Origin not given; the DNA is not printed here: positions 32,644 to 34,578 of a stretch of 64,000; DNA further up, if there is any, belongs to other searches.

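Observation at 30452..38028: Divergent UbiD / Mo-hydroxylase and ThDP-enzyme / UbiD cluster with none of the usual partner genes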

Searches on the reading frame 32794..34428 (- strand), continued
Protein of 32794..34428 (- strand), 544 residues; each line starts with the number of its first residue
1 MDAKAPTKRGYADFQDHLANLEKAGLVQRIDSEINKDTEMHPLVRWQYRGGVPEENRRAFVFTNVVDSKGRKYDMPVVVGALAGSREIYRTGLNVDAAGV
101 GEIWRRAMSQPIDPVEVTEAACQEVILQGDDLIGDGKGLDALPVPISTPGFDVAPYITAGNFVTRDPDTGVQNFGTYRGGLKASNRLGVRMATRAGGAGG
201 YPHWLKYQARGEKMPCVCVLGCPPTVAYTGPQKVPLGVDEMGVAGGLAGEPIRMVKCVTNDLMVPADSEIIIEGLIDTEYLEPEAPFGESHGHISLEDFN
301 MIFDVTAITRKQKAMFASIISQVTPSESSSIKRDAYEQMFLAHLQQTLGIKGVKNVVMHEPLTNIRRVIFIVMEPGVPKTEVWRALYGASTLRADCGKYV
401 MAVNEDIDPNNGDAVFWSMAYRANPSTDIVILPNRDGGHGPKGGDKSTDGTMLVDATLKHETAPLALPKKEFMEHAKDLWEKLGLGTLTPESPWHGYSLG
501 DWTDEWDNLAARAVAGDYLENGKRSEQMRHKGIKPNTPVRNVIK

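Call 60: find_encoding_contigs(protein=P0010, flank=9000, max_places=1)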
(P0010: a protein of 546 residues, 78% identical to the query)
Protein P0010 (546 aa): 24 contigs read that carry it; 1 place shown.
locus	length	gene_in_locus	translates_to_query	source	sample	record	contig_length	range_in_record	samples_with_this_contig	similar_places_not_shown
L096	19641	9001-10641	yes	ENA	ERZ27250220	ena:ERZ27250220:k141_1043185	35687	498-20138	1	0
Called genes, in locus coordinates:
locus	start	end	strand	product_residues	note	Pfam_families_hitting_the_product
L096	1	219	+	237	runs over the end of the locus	?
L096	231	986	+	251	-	-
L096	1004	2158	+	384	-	PF00211:Guanylate_cyc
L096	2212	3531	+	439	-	-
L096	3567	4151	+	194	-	PF00929:RNase_T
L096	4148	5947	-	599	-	PF02776:TPP_enzyme_N, PF00205:TPP_enzyme_M (weak), PF02775:TPP_enzyme_C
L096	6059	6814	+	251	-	PF00857:Isochorismatase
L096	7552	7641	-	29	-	-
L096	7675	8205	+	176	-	PF13795:HupE_UreJ_2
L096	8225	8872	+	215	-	-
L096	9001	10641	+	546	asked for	PF20695:UbiD_N (faint), PF01977:UbiD, PF20696:UbiD_C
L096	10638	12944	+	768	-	PF01315:Ald_Xan_dh_C, PF02738:MoCoBD_1, PF20256:MoCoBD_2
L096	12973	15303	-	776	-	PF12729:4HB_MCP_1 (faint), PF00672:HAMP, PF00989:PAS, PF08447:PAS_3, PF08448:PAS_4, PF13426:PAS_9, PF00512:HisKA, PF02518:HATPase_c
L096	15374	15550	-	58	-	PF03795:YCII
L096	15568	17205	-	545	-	PF01494:FAD_binding_3, PF21274:Rng_hyd_C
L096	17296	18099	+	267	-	PF00561:Abhydrolase_1, PF12697:Abhydrolase_6, PF12146:Hydrolase_4, PF03096:Ndr (weak)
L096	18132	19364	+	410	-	PF00296:Bac_luciferase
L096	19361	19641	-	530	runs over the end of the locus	PF01494:FAD_binding_3, PF21274:Rng_hyd_C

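Call 61: find_encoding_contigs(protein=P0011, flank=9000, max_places=1)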
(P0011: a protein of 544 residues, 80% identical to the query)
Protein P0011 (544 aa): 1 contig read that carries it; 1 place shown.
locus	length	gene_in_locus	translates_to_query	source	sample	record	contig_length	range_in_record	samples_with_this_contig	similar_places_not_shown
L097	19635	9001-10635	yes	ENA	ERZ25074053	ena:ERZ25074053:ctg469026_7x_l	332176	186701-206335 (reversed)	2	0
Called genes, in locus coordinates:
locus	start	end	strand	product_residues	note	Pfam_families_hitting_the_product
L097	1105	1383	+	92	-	PF01312:Bac_export_2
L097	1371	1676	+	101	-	-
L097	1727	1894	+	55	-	-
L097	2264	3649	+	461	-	PF13701:DDE_Tnp_1_4, PF01609:DDE_Tnp_1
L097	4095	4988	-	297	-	PF01471:PG_binding_1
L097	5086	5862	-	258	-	PF05433:Rick_17kDa_Anti, PF16998:17kDa_Anti_2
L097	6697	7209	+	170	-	PF00072:Response_reg, PF00486:Trans_reg_C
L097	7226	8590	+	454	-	PF26769:HAMP_PhoQ, PF02518:HATPase_c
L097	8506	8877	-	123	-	PF01970:TctA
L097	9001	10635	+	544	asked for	PF20695:UbiD_N (weak), PF01977:UbiD, PF20696:UbiD_C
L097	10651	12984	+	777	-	PF01315:Ald_Xan_dh_C, PF02738:MoCoBD_1, PF20256:MoCoBD_2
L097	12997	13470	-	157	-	PF13358:DDE_3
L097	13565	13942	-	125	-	PF01710:HTH_Tnp_IS630, PF13384:HTH_23, PF13518:HTH_28, PF13551:HTH_29 (faint), PF13565:HTH_32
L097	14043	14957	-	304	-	PF13379:NMT1_2 (faint), PF09084:NMT1 (faint), PF12974:Phosphonate-bd (faint)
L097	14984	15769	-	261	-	PF00596:Aldolase_II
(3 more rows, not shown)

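Call 69: get_annotated_region(hit=H93, flank=10000)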
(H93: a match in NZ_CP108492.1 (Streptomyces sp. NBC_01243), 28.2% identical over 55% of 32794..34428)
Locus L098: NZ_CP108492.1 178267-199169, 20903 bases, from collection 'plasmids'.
description: Streptomyces sp. NBC_01243 plasmid unnamed1, complete sequence
organism: Streptomyces sp. NBC_01243 (NCBI taxid 2903796)
taxonomy: Bacteria; Actinomycetota; Actinomycetes; Kitasatosporales; Streptomycetaceae; Streptomyces; Streptomyces sp. NBC 01243
host: -; source: -; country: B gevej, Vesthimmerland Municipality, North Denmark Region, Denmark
typing (MOB-suite, as given by PLSDB): mobilizable; relaxase MOBP
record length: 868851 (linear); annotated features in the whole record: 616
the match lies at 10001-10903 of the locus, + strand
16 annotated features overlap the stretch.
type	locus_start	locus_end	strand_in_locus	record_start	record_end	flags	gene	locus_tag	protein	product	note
CDS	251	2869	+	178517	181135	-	-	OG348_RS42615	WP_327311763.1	tetratricopeptide repeat protein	-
CDS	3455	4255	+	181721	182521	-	-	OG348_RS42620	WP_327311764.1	Ku protein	GO:0006303 - double-strand break repair via nonhomologous end joining [Evidence IEA]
CDS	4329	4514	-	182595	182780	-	-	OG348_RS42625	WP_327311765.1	hypothetical protein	-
CDS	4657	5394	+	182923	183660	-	-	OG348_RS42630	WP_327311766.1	hypothetical protein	-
CDS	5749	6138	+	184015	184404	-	-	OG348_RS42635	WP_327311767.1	hypothetical protein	-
CDS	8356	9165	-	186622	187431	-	-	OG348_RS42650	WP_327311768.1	Lrp/AsnC family transcriptional regulator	-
CDS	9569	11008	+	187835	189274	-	-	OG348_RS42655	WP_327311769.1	UbiD family decarboxylase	-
CDS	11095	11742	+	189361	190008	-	-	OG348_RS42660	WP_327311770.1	UbiX family flavin prenyltransferase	-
CDS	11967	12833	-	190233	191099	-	-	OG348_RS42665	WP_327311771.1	alpha/beta hydrolase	-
CDS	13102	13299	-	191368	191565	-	-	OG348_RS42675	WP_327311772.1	hypothetical protein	-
CDS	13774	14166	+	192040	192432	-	-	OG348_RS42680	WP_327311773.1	transposase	-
CDS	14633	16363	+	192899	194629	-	-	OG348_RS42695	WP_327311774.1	helix-turn-helix domain-containing protein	-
CDS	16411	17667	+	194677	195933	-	-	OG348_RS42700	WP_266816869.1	MFS transporter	GO:0055085 - transmembrane transport [Evidence IEA]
CDS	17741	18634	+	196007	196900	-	-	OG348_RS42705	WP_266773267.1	serine hydrolase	-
CDS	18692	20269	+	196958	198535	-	-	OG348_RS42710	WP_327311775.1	amidohydrolase family protein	-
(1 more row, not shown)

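Call 70: get_annotated_region(hit=H82, flank=11000)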
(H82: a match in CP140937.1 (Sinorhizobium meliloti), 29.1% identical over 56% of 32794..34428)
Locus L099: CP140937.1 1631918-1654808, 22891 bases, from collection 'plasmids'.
description: Sinorhizobium meliloti strain ml21 plasmid pSymB, complete sequence
organism: Sinorhizobium meliloti (NCBI taxid 382)
taxonomy: Bacteria; Pseudomonadota; Alphaproteobacteria; Hyphomicrobiales; Rhizobiaceae; Sinorhizobium; Sinorhizobium meliloti
host: -; source: Medicago lupulina,whole organism; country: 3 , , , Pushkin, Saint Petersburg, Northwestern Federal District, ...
typing (MOB-suite, as given by PLSDB): mobilizable; relaxase MOBQ
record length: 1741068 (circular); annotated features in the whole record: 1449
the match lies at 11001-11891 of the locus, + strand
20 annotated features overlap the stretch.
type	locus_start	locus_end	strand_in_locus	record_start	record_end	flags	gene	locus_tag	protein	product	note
CDS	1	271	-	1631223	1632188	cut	pdxA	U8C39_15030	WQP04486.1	4-hydroxythreonine-4-phosphate dehydrogenase PdxA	-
CDS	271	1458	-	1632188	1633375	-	-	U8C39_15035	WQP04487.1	exo-alpha-sialidase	-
CDS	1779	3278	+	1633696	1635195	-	-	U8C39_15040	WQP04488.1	ABC transporter substrate-binding protein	-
CDS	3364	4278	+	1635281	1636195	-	-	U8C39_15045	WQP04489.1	ABC transporter permease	-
CDS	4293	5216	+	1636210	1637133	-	-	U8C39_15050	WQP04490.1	ABC transporter permease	-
CDS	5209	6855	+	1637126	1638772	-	-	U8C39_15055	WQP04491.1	ABC transporter ATP-binding protein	-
CDS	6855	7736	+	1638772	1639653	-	-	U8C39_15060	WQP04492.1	dihydrodipicolinate synthase family protein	-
CDS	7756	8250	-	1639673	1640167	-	-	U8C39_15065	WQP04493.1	DUF2243 domain-containing protein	-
CDS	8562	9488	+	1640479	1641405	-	-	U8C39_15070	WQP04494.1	amidohydrolase family protein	-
CDS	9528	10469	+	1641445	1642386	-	-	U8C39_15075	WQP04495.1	amidohydrolase family protein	-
CDS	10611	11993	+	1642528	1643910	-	-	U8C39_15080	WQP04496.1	UbiD family decarboxylase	-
CDS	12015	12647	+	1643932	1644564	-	-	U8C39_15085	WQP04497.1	UbiX family flavin prenyltransferase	-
CDS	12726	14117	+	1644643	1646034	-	-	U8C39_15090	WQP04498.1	nucleobase:cation symporter-2 family protein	-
CDS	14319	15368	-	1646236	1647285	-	-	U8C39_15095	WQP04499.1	GTP-binding protein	-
CDS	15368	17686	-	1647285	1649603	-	-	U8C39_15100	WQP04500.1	xanthine dehydrogenase family protein molybdopterin-binding subunit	-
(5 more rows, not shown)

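Call 75: search_protein_families(library=pfam, proteins=[L011:410-1507:+, L075:9551-9937:+, L022:14895-15656:+, L052:7176-8306:+, L074:15731-16267:-, L028:8807-9862:+, L031:13066-14064:+, L011:1515-3614:-, L035:11629-12831:-, L036:4871-5848:+], max_evalue=0.0001)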
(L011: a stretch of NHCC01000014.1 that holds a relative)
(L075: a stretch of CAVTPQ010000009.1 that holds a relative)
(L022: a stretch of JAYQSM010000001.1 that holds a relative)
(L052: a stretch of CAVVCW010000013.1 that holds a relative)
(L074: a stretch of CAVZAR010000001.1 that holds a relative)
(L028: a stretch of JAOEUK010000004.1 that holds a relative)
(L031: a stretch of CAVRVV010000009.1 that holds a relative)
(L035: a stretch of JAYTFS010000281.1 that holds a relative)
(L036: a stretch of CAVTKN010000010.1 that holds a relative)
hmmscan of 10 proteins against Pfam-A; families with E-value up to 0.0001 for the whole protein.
L011:410-1507:+ (365 aa): 3 families
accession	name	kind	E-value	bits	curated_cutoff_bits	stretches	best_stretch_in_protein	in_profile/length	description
PF01070.24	FMN_dh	-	7.4e-94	315.1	24.9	1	18-341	1-349/350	FMN-dependent dehydrogenase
PF01645.23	Glu_synthase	-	3.2e-05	23.7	20.4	1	263-296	273-306/369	Conserved region in glutamate synthase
PF00478.31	IMPDH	-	4.4e-05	23.1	25.6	1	218-298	153-240/345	IMP dehydrogenase / GMP reductase domain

L075:9551-9937:+ (128 aa): 1 family
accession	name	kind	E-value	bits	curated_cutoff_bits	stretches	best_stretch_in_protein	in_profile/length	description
PF02627.25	CMD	-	2.7e-19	69.4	23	1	35-117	2-83/84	Carboxymuconolactone decarboxylase family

L022:14895-15656:+ (253 aa): 2 families
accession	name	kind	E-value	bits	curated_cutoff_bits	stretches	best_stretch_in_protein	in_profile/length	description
PF00378.25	ECH_1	-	1.5e-33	116.6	27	1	25-249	7-231/251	Enoyl-CoA hydratase/isomerase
PF16113.10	ECH_2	-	6.7e-20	72.3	27.2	1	25-223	2-203/335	Enoyl-CoA hydratase/isomerase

L052:7176-8306:+ (376 aa): 3 families
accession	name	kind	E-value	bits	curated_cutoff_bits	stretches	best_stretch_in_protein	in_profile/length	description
PF07883.17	Cupin_2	-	4.8e-12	45.8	27.2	1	78-151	2-69/70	Cupin domain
PF00190.28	Cupin_1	-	1.8e-05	24.8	22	0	83-160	42-123/151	Cupin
PF02041.22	Auxin_BP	-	4.5e-05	23.6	21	1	76-164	46-139/167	Auxin binding protein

L074:15731-16267:- (178 aa): 1 family
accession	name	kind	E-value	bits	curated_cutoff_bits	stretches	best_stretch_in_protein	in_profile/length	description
PF09523.15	DUF2390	-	1e-31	109.8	25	1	9-121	2-106/106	Protein of unknown function (DUF2390)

L028:8807-9862:+ (351 aa): 1 family
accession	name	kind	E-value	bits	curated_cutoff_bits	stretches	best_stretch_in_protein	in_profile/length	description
PF03401.19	TctC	-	2.2e-08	34.4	27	1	74-335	17-270/274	Tripartite tricarboxylate transporter family receptor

L031:13066-14064:+ (332 aa): 1 family
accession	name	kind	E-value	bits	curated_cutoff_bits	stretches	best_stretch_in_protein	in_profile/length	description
PF03401.19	TctC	-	3e-67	227.5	27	1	58-326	2-271/274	Tripartite tricarboxylate transporter family receptor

L011:1515-3614:- (699 aa): 2 families
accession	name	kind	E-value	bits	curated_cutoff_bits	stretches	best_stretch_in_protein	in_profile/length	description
PF01970.21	TctA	-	8.4e-131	436.9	28.9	1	28-449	1-423/423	Tripartite tricarboxylate transporter TctA family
PF07331.16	TctB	-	7.1e-09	36.4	29.1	1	524-679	6-137/137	Tripartite tricarboxylate transporter TctB family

L035:11629-12831:- (400 aa): 3 families
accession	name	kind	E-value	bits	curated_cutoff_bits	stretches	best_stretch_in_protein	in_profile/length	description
PF01494.25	FAD_binding_3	-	4.7e-24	85.7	22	1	16-356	3-345/349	FAD binding domain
PF13450.12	NAD_binding_8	-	9e-07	29.5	21.9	1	21-48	3-30/68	NAD(P)-binding Rossmann-like domain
PF01266.30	DAO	-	1.1e-06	28.9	27.9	0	18-50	3-35/353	FAD dependent oxidoreductase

L036:4871-5848:+ (325 aa): 1 family
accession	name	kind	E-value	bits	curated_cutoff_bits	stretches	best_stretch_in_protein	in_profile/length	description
PF04909.20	Amidohydro_2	-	1.3e-17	65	26.4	1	3-323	1-288/289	Amidohydrolase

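Call 92: predict_structure(alignment_id=A3)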
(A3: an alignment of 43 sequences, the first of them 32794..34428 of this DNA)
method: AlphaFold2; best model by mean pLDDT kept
length: 544 residues; sequences in the alignment: 43
mean_pLDDT: 80.2   pTM: 0.83
mean pLDDT of the five models: 80.2, 79.4, 78.4, 77.9, 74.1
residues with pLDDT >= 90: 224; 70-90: 195; 50-70: 68; < 50: 57
segments of 3 or more residues with pLDDT < 50: 1-6, 288-296, 362-365, 433-465, 498-501
pLDDT, mean of each block of 10 residues (from residue 1): 52 95 97 94 87 89 96 96 90 88 88 93 91 94 85 81 90 82 92 64 93 96 88 69 92 95 96 97 64 55 96 92 74 81 90 84 60 88 87 69 80 64 56 41 37 31 54 90 90 56 68 85 89 84 71
secondary structure, 60 per line:
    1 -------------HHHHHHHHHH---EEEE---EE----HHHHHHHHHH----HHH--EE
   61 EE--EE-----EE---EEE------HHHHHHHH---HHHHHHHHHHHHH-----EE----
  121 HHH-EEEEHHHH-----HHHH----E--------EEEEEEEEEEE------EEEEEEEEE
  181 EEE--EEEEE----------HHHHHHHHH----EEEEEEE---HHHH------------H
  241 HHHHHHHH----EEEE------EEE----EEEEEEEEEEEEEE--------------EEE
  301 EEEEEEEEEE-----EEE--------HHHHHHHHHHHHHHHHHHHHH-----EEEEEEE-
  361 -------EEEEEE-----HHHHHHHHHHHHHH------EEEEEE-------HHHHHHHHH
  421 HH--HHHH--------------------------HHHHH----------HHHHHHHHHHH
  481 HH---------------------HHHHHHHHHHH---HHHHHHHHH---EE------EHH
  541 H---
elements in order: H14-23 E27-30 H40-49 E59-62 E77-79 H86-93 H97-109 E125-128 H129-132 H138-141 E155-165 E172-183 E186-190 H201-209 E214-220 H224-227 H240-248 E253-256 E263-265 E270-283 E298-310 E316-318 H327-347 E353-359 E368-373 H379-392 E399-404 H412-422 H425-428 H455-459 H470-482 H504-514 H518-526
